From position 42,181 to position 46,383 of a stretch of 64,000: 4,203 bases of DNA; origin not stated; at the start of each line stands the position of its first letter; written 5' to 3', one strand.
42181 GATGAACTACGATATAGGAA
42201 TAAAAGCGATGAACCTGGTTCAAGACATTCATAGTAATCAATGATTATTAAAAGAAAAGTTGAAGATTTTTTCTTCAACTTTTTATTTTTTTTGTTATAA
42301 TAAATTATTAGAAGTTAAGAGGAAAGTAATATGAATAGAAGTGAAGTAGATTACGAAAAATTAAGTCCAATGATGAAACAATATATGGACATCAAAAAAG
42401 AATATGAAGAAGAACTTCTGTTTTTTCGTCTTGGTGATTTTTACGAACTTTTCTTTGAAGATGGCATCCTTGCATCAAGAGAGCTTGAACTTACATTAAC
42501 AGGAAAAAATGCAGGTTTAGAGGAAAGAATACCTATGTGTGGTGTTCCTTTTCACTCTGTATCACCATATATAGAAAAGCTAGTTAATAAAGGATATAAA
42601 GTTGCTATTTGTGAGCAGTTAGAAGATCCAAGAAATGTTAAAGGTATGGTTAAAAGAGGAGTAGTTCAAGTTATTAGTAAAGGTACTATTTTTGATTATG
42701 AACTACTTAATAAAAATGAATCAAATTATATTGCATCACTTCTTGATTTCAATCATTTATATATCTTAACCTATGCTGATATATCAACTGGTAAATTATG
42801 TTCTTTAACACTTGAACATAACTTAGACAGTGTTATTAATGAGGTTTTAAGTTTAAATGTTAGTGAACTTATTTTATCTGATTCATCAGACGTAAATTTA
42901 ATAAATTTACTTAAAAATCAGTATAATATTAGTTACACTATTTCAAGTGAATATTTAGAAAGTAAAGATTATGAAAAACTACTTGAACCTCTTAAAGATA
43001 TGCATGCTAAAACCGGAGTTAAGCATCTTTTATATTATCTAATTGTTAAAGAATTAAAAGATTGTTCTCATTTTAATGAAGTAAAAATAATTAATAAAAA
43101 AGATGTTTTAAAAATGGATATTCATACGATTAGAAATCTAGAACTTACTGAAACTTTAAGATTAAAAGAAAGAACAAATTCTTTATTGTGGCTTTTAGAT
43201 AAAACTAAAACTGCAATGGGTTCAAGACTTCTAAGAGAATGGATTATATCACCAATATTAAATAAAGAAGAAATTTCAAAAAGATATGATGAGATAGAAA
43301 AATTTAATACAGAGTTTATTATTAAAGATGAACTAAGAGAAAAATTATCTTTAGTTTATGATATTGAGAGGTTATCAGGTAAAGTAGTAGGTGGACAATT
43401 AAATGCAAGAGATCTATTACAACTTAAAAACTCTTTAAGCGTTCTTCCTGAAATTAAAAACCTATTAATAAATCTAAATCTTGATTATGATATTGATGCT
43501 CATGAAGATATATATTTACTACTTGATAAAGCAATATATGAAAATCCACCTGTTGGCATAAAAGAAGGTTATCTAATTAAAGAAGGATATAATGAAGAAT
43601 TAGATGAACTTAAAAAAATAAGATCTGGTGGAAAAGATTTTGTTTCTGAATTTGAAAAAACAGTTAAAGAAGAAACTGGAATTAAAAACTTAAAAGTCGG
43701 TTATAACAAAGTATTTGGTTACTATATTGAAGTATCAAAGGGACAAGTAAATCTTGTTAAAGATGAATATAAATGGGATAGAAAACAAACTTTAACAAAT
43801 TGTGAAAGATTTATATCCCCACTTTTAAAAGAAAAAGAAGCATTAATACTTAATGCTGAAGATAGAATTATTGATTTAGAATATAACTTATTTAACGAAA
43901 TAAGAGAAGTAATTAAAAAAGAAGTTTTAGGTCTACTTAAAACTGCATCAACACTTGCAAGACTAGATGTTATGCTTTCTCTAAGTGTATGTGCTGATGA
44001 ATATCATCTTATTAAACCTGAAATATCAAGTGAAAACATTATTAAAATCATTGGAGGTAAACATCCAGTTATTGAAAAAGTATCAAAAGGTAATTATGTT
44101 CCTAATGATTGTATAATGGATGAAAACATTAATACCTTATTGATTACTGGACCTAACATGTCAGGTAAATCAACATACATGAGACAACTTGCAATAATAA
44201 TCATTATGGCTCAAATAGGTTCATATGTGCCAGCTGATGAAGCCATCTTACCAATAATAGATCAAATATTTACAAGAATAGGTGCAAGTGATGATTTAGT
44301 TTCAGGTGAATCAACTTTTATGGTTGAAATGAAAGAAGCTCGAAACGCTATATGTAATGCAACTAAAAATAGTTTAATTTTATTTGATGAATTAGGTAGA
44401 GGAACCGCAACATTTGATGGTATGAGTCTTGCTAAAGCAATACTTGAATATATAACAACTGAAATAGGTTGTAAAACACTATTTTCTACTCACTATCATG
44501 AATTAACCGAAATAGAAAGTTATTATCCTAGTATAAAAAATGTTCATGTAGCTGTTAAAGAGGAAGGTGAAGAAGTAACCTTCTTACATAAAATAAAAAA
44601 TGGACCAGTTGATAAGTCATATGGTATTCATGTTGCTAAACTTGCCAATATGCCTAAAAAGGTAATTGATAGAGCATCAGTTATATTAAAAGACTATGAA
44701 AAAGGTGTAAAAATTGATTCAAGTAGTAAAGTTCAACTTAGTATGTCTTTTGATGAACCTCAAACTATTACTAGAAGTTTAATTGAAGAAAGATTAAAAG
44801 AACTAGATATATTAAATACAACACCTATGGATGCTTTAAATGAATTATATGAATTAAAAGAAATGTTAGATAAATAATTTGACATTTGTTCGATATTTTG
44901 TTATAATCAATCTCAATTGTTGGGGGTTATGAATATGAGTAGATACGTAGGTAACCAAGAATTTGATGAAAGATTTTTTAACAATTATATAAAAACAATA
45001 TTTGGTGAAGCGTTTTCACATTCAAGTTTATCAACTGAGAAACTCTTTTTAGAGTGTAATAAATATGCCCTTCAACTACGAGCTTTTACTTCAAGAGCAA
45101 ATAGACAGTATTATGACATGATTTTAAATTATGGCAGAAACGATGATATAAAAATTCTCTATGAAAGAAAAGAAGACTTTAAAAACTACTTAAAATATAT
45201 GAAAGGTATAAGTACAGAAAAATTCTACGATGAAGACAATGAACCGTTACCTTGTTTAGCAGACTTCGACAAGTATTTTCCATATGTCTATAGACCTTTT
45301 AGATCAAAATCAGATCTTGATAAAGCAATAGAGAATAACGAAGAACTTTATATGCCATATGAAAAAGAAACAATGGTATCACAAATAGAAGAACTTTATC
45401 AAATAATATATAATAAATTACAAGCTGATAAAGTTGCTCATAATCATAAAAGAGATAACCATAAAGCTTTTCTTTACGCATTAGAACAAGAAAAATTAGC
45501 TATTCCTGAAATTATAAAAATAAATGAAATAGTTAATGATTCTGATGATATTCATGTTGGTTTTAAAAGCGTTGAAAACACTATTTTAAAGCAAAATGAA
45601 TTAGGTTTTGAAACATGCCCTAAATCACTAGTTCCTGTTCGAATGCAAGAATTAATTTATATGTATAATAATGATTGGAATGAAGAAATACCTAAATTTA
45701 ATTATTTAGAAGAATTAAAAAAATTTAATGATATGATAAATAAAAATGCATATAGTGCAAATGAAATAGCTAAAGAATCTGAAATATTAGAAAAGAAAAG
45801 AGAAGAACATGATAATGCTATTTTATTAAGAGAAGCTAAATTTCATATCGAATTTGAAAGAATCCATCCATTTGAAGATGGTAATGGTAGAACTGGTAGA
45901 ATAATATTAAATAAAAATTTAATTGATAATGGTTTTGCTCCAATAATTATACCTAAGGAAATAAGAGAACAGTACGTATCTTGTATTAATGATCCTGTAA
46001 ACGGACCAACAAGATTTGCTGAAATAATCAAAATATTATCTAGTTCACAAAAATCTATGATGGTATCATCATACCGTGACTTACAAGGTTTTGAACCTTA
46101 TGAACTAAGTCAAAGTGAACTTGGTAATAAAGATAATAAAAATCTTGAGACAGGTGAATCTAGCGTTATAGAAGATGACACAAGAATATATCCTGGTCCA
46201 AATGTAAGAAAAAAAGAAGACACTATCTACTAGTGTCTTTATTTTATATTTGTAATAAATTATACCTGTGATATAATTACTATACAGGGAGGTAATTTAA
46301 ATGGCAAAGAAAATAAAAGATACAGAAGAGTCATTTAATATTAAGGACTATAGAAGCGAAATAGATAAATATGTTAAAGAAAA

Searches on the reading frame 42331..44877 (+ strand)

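Call 10: search_protein_families(library=pfam, proteins=[window:42331-44877:+], max_evalue=0.01)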
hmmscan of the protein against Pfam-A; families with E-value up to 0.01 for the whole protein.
window:42331-44877:+ (848 aa): 5 families
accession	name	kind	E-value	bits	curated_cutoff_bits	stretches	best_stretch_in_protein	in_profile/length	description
PF00488.27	MutS_V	-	3.1e-83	278.8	30.2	1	604-788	2-186/188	MutS domain V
PF05192.23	MutS_III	-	1.5e-46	159.6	34.1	1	265-552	1-194/194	MutS domain III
PF01624.25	MutS_I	-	2.1e-42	144.4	20.6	1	13-122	2-111/113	MutS domain I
PF05190.23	MutS_IV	-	3.2e-26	91.9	22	1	419-512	1-92/92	MutS family domain IV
PF05188.22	MutS_II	-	0.00031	21.6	25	1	132-217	1-90/133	MutS domain II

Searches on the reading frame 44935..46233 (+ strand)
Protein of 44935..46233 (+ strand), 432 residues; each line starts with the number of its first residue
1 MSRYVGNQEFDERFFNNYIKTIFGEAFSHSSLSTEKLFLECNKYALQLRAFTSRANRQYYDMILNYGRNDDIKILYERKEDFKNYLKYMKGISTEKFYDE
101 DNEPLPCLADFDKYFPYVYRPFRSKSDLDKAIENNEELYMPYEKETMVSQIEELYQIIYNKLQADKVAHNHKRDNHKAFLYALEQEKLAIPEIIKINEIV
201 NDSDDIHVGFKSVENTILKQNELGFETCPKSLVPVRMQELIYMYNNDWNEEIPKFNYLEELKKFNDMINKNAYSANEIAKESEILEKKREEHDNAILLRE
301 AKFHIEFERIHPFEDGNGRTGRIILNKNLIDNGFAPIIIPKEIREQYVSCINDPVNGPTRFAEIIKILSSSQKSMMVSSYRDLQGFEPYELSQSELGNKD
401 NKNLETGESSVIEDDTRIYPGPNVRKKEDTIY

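Call 10: search_protein_families(library=pfam, proteins=[window:44935-46233:+], max_evalue=0.01)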
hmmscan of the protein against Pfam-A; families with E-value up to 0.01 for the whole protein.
window:44935-46233:+ (432 aa): 1 family
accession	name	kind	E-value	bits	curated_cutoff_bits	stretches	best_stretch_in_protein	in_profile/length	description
PF02661.23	Fic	-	2e-12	48.2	24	1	273-327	37-91/93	Fic/DOC family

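Call 38: find_homologous_proteins(query=window:44935-46233:+, max_evalue=0.00001)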
Query window:44935-46233:+ (432 aa): 259 proteins with E <= 0.00001 among 5321 candidates; the best 120 are listed.
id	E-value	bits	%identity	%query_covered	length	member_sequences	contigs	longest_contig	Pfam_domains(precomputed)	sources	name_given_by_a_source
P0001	1.4e-285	965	100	100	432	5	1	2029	PF02661.24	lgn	-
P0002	3.9e-213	726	75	98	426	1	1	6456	PF02661.24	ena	-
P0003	8.9e-208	709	74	99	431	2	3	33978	PF02661.24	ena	-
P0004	1.6e-176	606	64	99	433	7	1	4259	PF02661.24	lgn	-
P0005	1.6e-123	431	51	98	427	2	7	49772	PF02661.24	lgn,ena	-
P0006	9.5e-121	422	66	68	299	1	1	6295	PF02661.24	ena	-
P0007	3.8e-87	311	43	91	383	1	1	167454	PF02661.24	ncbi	-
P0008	5.6e-85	304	41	91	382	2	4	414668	PF02661.24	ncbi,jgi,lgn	-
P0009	2.2e-84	302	42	91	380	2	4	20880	PF02661.24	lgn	-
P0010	7.9e-84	301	41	96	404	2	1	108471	PF02661.24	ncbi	-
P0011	1.5e-83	300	41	96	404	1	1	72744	PF02661.24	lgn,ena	-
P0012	5.5e-83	298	41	90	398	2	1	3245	PF02661.24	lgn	-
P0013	1.2e-82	297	42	91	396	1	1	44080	PF02661.24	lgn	-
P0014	5.2e-82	295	42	92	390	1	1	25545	PF02661.24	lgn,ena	-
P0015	2.1e-81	293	42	91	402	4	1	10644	PF02661.24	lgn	-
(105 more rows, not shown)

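Call 39: find_encoding_contigs(protein=P0003, flank=10000, max_places=3)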
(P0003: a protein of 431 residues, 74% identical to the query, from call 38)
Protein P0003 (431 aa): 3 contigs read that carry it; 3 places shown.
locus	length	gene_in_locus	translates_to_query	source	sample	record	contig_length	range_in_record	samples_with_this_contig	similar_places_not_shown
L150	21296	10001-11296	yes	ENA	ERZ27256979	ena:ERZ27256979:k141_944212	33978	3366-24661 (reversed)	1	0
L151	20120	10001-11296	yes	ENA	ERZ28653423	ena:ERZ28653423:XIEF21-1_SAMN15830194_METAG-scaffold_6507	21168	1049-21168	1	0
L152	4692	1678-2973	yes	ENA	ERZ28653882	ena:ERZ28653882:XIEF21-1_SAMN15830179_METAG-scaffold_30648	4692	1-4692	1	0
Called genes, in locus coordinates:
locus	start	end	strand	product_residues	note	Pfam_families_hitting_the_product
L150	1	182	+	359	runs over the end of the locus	PF02618:YceG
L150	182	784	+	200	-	PF01596:Methyltransf_3, PF01135:PCMT, PF02527:GidB (faint), PF13578:Methyltransf_24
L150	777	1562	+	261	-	PF01136:Peptidase_U32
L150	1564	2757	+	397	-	PF01136:Peptidase_U32, PF16325:Peptidase_U32_C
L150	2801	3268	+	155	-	PF03449:GreA_GreB_N, PF01272:GreA_GreB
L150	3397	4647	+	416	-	PF05697:Trigger_N, PF00254:FKBP_C, PF05698:Trigger_C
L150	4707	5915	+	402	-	PF20990:DUF2207_C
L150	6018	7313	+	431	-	-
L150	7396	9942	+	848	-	PF01624:MutS_I, PF05192:MutS_III, PF05190:MutS_IV, PF00488:MutS_V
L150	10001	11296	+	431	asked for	PF02661:Fic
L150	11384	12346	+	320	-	-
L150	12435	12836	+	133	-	PF01029:NusB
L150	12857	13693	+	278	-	-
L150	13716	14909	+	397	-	PF13742:tRNA_anti_2, PF01336:tRNA_anti-codon, PF02601:Exonuc_VII_L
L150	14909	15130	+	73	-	PF02609:Exonuc_VII_S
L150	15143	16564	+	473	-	PF00587:tRNA-synt_2b, PF03129:HGTP_anticodon, PF09180:ProRS-C_1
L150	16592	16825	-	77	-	-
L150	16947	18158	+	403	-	PF01134:GIDA (faint), PF01266:DAO (faint), PF03486:HI0933_like, PF07992:Pyr_redox_2, PF13450:NAD_binding_8 (weak), PF13454:NAD_binding_9 (faint), PF13738:Pyr_redox_3, PF22780:HI0933_like_1st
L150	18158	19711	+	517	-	PF28550:DUF8436, PF01266:DAO (faint), PF03486:HI0933_like, PF21688:FAD-depend_C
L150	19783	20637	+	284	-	PF00535:Glycos_transf_2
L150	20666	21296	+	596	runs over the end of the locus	PF00884:Sulfatase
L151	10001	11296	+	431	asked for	PF02661:Fic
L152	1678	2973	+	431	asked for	PF02661:Fic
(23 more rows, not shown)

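Call 40: find_encoding_contigs(protein=P0005, flank=10000, max_places=4)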
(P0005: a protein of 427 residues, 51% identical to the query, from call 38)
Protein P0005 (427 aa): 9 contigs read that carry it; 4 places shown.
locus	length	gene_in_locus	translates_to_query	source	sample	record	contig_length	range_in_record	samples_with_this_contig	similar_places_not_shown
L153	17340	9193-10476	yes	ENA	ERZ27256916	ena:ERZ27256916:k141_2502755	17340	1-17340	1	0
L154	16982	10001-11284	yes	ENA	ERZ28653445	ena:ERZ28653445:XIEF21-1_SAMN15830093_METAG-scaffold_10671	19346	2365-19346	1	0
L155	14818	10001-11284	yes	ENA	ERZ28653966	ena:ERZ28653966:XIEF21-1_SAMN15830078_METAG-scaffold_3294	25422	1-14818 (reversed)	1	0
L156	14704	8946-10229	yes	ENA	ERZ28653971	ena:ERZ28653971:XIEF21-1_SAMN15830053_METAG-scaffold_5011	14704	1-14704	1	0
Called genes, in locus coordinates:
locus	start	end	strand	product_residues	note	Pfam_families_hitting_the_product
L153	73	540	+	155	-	PF03449:GreA_GreB_N, PF01272:GreA_GreB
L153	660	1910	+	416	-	PF05697:Trigger_N, PF00254:FKBP_C, PF05698:Trigger_C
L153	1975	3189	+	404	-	PF20990:DUF2207_C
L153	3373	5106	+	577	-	PF00664:ABC_membrane, PF00005:ABC_tran, PF02463:SMC_N (weak)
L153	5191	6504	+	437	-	-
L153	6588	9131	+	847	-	PF01624:MutS_I, PF05192:MutS_III, PF05190:MutS_IV, PF00488:MutS_V, PF27441:MutS_C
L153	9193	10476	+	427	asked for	PF02661:Fic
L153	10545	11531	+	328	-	-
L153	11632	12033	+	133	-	PF01029:NusB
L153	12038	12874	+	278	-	-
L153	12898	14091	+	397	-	PF13742:tRNA_anti_2, PF01336:tRNA_anti-codon, PF02601:Exonuc_VII_L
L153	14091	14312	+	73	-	PF02609:Exonuc_VII_S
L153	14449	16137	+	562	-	PF00587:tRNA-synt_2b, PF04073:tRNA_edit, PF03129:HGTP_anticodon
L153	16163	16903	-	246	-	PF07907:YibE_F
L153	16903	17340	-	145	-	?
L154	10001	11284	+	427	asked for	PF02661:Fic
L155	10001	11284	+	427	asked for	PF02661:Fic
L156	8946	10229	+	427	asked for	PF02661:Fic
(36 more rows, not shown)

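Call 41: find_encoding_contigs(protein=P0008, flank=10000, max_places=3)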
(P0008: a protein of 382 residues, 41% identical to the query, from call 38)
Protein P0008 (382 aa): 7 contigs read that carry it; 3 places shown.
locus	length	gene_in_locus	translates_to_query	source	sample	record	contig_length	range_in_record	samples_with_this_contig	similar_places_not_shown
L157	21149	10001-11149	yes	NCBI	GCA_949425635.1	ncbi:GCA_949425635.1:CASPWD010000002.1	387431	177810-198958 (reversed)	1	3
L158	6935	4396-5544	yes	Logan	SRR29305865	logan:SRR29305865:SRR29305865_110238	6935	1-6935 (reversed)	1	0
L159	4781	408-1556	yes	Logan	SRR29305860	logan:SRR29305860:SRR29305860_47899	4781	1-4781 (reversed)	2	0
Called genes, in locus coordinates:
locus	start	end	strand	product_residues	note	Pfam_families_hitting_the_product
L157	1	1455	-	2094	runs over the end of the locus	PF05593:RHS_repeat (faint), PF25023:TEN_YD-shell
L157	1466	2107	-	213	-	PF21939:Gp10_C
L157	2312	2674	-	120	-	PF05105:Phage_holin_4_1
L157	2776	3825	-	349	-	PF02547:Queuosine_synth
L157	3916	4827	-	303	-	PF03116:NQR2_RnfD_RnfE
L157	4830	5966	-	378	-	PF01512:Complex1_51K (weak), PF13183:Fer4_8 (faint), PF13187:Fer4_9 (faint), PF13534:Fer4_17 (faint), PF00037:Fer4 (weak), PF12797:Fer4_2 (faint), PF12837:Fer4_6 (faint), PF13237:Fer4_10 (faint)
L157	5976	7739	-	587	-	PF01541:GIY-YIG (weak), PF27096:UvrC_M, PF22920:UvrC_RNaseH, PF08459:UvrC_RNaseH_dom, PF14520:HHH_5 (weak)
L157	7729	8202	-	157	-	PF01451:LMWPc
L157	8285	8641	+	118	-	PF01205:Impact_N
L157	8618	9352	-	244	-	PF13487:HD_5, PF01966:HD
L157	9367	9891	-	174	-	PF14512:TM1586_NiRdase (faint), PF00881:Nitroreductase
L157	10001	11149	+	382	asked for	PF02661:Fic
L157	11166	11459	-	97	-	PF00085:Thioredoxin, PF13098:Thioredoxin_2 (weak)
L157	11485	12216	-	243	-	PF02674:Colicin_V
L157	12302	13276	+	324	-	PF11858:DUF3378, PF01351:RNase_HII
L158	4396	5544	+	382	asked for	PF02661:Fic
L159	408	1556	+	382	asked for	PF02661:Fic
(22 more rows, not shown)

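Call 45: find_encoding_contigs(protein=L150:182-784:+, flank=10000, max_places=4)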
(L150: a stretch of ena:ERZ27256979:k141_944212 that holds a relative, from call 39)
Protein L150:182-784:+ (200 aa): 2 contigs read that carry it; 2 places shown.
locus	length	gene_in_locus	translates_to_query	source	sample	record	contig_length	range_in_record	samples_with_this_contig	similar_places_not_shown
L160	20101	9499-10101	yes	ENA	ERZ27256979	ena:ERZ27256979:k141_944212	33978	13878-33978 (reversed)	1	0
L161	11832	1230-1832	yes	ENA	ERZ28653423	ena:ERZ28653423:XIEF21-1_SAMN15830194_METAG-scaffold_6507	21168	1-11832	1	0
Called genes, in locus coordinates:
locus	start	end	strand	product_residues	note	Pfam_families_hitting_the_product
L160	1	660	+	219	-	?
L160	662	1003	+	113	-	-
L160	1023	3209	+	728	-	PF23139:OB_YrrC, PF14490:HHH_RecD2 (weak), PF01443:Viral_helicase1 (weak), PF13086:AAA_11 (weak), PF13245:AAA_19, PF13604:AAA_30, PF18335:SH3_13, PF13538:UvrD_C_2, +1 more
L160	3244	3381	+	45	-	-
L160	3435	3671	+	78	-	-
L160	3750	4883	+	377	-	PF01594:AI-2E_transport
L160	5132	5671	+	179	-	-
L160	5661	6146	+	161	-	PF01411:tRNA-synt_2c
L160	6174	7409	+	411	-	PF01411:tRNA-synt_2c, PF07973:tRNA_SAD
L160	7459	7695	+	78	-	PF06135:IreB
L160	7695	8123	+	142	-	PF03652:RuvX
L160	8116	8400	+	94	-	PF06949:DUF1292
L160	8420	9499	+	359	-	PF02618:YceG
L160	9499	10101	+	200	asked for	PF01596:Methyltransf_3, PF01135:PCMT, PF02527:GidB (faint), PF13578:Methyltransf_24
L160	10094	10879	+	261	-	PF01136:Peptidase_U32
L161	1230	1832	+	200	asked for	PF01596:Methyltransf_3, PF01135:PCMT, PF02527:GidB (faint), PF13578:Methyltransf_24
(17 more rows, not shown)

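Call 64: search_protein_families(library=phrogs, proteins=[window:44935-46233:+], max_evalue=0.01)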
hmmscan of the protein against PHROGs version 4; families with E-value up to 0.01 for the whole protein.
window:44935-46233:+ (432 aa): 5 families
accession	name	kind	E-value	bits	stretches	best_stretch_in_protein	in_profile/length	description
phrog_11900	-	unknown function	2.3e-23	83.9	2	292-369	138-214/230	-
phrog_5978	-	unknown function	3.8e-13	50.2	1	210-335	139-224/364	-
phrog_23170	-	unknown function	4.7e-05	24.1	1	294-326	108-140/191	-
phrog_12747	-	unknown function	0.00014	22.5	1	274-335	98-162/211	-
phrog_10690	-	unknown function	0.00032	20.8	1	283-326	254-295/346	-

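Call 76: find_encoding_contigs(protein=P0004, flank=3000, max_places=2)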
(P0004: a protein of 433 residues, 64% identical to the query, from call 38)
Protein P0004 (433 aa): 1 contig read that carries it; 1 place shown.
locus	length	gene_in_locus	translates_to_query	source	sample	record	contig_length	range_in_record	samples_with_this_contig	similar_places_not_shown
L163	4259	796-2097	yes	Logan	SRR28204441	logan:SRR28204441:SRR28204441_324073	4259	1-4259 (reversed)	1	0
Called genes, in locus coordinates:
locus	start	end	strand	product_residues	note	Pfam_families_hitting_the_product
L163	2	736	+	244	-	?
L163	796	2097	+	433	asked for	PF02661:Fic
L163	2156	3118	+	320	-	-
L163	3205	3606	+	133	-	PF01029:NusB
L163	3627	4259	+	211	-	?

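Call 77: find_encoding_contigs(protein=P0006, flank=3000, max_places=2)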
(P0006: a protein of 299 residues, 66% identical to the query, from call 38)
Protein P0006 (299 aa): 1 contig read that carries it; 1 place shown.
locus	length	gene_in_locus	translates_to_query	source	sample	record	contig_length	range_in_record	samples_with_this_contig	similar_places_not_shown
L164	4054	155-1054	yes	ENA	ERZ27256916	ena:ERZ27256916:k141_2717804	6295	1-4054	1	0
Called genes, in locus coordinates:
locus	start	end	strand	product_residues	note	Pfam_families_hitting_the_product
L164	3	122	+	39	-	?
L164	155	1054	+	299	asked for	PF02661:Fic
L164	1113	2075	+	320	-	-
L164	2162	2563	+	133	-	PF01029:NusB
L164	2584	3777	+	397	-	PF13742:tRNA_anti_2, PF01336:tRNA_anti-codon, PF02601:Exonuc_VII_L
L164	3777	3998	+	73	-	PF02609:Exonuc_VII_S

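Call 94: search_solved_structures(query=window:44935-46233:+, max_evalue=0.01)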
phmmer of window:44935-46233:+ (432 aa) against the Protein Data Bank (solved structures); distinct sequences matched with E-value up to 0.01: 27.
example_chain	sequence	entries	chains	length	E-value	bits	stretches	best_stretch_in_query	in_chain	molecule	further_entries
5jj6_A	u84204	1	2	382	5.4e-09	39.1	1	299-353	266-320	Adenosine monophosphate-protein transferase FICD homolog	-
5jj7_A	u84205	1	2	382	5.6e-09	39.1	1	299-353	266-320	Adenosine monophosphate-protein transferase FICD homolog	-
4x2e_A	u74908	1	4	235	1.6e-08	37.5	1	300-370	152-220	Fic family protein putative filamentation induced by cAMP protein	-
4x2c_A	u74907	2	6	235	1.8e-08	37.4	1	300-370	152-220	Fic family protein putative filamentation induced by cAMP protein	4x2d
6i7j_A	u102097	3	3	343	3.8e-07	33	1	301-360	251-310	Adenosine monophosphate-protein transferase FICD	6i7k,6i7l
6i7g_A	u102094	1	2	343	3.8e-07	33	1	301-360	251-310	Adenosine monophosphate-protein transferase FICD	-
4u04_A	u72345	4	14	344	3.8e-07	33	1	301-360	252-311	Adenosine monophosphate-protein transferase FICD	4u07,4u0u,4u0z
6i7h_A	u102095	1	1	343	3.8e-07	33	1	301-360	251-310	Adenosine monophosphate-protein transferase FICD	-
6i7i_A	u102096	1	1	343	3.8e-07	33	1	301-360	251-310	Adenosine monophosphate-protein transferase FICD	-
9yz5_A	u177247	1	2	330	3.9e-07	33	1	301-360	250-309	Protein adenylyltransferase FICD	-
4u0s_A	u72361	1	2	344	3.9e-07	33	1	301-360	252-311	Adenosine monophosphate-protein transferase FICD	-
6zmd_B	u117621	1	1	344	6e-07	32.4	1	301-352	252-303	Protein adenylyltransferase FICD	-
3cuc_A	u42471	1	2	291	4.4e-06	29.5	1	300-352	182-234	Protein of unknown function with a Fic domain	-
7b7z_A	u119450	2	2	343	9e-06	28.5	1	302-360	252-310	Protein adenylyltransferase FICD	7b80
7cb8_A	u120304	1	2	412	1.3e-05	28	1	292-353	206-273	Fic-domain containing protein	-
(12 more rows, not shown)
